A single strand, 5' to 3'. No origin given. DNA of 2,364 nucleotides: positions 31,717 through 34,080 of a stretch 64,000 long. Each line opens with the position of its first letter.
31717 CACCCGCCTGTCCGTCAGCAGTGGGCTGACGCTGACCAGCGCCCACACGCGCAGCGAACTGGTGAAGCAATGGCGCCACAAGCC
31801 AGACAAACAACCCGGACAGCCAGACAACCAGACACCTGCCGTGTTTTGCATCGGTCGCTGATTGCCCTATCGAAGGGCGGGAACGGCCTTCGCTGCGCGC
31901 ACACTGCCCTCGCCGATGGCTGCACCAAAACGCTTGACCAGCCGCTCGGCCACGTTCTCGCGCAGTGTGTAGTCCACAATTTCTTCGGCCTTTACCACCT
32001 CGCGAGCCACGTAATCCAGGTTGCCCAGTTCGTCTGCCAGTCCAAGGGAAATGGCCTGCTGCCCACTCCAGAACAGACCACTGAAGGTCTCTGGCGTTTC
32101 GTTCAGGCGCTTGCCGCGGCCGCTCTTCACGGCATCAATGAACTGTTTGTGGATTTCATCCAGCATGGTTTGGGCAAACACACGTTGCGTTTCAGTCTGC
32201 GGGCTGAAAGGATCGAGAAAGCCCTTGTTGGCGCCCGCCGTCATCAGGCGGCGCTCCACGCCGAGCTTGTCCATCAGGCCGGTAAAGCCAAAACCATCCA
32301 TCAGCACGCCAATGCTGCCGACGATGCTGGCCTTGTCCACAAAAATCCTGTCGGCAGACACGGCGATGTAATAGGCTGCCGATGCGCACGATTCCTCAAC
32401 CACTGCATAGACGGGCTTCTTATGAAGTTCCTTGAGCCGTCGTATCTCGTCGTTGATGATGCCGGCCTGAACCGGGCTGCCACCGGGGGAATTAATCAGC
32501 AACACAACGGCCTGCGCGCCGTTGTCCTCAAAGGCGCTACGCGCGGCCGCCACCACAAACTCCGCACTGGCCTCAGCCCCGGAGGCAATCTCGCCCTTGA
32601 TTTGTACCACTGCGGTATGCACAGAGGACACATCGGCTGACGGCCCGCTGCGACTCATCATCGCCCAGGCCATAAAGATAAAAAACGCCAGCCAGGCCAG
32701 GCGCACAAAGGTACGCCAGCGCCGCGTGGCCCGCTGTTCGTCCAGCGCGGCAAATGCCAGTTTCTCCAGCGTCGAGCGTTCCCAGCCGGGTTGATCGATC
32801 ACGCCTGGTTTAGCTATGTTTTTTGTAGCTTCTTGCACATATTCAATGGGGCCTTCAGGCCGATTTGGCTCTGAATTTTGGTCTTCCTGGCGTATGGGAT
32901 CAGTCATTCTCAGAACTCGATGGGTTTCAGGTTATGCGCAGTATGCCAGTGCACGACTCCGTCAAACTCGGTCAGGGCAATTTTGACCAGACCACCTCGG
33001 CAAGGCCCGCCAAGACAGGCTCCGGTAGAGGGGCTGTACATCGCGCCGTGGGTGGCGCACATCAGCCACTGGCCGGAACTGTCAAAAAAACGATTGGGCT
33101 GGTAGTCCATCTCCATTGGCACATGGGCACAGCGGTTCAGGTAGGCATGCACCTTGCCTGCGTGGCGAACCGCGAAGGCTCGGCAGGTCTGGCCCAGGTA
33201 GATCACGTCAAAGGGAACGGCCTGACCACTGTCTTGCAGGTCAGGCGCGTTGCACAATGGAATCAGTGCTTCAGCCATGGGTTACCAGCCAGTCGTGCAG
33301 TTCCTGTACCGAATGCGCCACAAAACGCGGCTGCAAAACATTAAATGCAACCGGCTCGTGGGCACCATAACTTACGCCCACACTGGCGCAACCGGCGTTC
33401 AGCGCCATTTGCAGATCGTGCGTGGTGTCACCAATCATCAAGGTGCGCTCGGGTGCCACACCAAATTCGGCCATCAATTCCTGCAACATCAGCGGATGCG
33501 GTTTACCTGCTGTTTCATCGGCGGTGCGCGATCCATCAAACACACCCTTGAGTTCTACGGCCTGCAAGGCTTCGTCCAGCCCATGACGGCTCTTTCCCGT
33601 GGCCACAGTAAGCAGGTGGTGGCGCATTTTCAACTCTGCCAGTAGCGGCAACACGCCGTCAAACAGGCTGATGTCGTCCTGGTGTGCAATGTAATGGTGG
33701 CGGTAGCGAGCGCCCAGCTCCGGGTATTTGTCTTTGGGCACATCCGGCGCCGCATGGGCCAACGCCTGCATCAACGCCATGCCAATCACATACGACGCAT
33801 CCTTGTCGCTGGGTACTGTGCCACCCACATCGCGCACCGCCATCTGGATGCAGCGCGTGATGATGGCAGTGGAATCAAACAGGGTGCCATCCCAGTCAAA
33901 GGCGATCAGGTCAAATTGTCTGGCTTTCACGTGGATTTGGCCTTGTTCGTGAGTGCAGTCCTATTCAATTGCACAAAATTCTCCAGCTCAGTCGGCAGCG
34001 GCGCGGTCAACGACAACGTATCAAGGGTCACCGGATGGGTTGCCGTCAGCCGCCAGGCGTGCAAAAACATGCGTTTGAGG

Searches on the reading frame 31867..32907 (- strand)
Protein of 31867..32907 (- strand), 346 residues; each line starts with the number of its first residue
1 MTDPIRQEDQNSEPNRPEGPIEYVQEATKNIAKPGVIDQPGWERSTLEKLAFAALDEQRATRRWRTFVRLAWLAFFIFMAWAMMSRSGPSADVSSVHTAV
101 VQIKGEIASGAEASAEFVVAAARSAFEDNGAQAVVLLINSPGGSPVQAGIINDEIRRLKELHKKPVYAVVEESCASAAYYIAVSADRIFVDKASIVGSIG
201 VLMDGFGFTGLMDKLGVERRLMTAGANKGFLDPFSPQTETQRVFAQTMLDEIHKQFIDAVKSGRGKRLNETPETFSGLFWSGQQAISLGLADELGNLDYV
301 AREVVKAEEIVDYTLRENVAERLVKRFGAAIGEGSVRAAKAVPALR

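Call 10: search_protein_families(library=pfam, proteins=[window:31867-32907:-], max_evalue=0.00001)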
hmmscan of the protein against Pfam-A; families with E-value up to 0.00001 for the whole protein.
window:31867-32907:- (346 aa): 2 families
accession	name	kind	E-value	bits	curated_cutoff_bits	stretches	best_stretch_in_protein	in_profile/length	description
PF01343.23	Peptidase_S49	-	5.7e-38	130.7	24.9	1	162-307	5-150/154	Peptidase family S49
PF25145.1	NfeD1b_N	-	2.4e-08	34.2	40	1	100-202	4-98/189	NfeD1b, N-terminal domain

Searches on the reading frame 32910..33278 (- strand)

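Call 10: search_protein_families(library=pfam, proteins=[window:32910-33278:-], max_evalue=0.00001)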
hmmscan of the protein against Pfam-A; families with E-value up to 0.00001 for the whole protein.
window:32910-33278:- (122 aa): 1 family
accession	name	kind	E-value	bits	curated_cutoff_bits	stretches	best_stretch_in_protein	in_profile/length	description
PF00355.32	Rieske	-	8.5e-09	35.6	20.3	1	6-96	3-83/88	Rieske [2Fe-2S] domain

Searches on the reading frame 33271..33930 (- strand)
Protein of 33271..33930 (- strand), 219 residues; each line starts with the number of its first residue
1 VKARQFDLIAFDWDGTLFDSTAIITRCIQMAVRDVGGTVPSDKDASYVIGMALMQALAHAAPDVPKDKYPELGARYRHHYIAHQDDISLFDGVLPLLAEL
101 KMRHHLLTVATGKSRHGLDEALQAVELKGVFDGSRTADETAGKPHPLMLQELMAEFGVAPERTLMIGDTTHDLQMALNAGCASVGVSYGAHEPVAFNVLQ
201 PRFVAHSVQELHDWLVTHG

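Call 11: search_protein_families(library=pfam, proteins=[window:33271-33930:-], max_evalue=0.00001)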
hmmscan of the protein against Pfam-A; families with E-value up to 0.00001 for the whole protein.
window:33271-33930:- (219 aa): 4 families
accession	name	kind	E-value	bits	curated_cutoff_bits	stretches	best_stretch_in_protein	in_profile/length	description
PF13419.12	HAD_2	-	4e-31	108.9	23.8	1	9-186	1-178/178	Haloacid dehalogenase-like hydrolase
PF00702.32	Hydrolase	-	5.2e-26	92.7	26.4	1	7-180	2-191/191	haloacid dehalogenase-like hydrolase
PF13242.12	Hydrolase_like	-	2.3e-17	63.1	22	1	141-211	2-75/75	HAD-hyrolase-like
PF12710.13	HAD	-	4.7e-12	47.2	27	1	9-176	1-188/189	haloacid dehalogenase-like hydrolase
